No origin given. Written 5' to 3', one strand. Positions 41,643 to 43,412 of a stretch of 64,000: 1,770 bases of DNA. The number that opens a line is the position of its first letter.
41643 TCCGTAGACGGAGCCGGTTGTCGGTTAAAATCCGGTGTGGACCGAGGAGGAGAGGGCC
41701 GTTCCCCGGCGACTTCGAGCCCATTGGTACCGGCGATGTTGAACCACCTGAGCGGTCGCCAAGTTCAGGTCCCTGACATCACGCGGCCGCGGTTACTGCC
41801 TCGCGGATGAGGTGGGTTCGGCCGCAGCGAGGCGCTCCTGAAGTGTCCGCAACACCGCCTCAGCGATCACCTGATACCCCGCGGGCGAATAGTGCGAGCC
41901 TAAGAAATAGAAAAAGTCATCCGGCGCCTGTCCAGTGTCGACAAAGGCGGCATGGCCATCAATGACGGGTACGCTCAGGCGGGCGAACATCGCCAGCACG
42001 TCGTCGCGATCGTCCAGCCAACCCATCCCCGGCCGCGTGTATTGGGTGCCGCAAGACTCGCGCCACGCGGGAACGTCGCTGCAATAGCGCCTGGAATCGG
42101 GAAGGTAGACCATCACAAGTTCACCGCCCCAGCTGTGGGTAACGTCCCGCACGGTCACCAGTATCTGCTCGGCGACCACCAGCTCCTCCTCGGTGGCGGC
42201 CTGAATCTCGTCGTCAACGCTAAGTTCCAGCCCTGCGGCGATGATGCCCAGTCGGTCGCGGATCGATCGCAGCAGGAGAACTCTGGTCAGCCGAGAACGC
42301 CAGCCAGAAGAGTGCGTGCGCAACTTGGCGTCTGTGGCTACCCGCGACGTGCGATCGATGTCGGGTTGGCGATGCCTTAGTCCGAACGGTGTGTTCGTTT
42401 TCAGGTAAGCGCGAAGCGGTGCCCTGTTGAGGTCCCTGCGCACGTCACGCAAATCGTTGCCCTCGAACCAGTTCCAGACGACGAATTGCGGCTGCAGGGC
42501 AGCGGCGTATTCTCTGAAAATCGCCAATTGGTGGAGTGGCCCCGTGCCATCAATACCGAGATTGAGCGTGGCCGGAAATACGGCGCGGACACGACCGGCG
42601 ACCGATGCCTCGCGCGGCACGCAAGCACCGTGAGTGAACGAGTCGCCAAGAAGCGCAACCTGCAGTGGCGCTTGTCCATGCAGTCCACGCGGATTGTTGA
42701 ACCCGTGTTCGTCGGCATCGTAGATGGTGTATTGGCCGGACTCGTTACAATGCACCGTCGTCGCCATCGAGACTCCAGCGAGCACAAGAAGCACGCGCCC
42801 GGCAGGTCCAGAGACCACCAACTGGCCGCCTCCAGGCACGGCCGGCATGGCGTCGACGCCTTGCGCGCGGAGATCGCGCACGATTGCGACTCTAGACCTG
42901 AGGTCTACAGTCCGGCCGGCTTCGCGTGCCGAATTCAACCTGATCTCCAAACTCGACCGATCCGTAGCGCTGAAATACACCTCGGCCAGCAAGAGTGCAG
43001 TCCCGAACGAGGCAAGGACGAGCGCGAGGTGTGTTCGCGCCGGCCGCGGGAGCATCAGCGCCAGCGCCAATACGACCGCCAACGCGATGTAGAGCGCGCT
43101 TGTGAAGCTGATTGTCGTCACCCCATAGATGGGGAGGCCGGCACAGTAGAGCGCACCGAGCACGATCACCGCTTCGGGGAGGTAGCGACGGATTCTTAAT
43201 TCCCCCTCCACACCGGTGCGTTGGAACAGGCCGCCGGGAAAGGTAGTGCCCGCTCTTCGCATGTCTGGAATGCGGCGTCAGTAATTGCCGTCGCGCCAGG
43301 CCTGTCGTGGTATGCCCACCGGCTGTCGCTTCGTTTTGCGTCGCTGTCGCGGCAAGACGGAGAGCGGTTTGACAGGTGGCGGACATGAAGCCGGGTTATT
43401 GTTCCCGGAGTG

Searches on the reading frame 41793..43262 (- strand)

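Call 38: search_protein_families(library=pfam, proteins=[window:41793-43262:-], max_evalue=0.001)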
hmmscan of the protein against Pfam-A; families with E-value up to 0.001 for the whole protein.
window:41793-43262:- (489 aa): 2 families
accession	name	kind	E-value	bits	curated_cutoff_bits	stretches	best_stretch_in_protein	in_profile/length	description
PF13472.12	Lipase_GDSL_2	-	1.1e-06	29.7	32.9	1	205-465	2-178/178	GDSL-like Lipase/Acylhydrolase family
PF16822.11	ALGX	-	2.7e-06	27.7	26.5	1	358-481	22-138/268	SGNH hydrolase-like domain, acetyltransferase AlgX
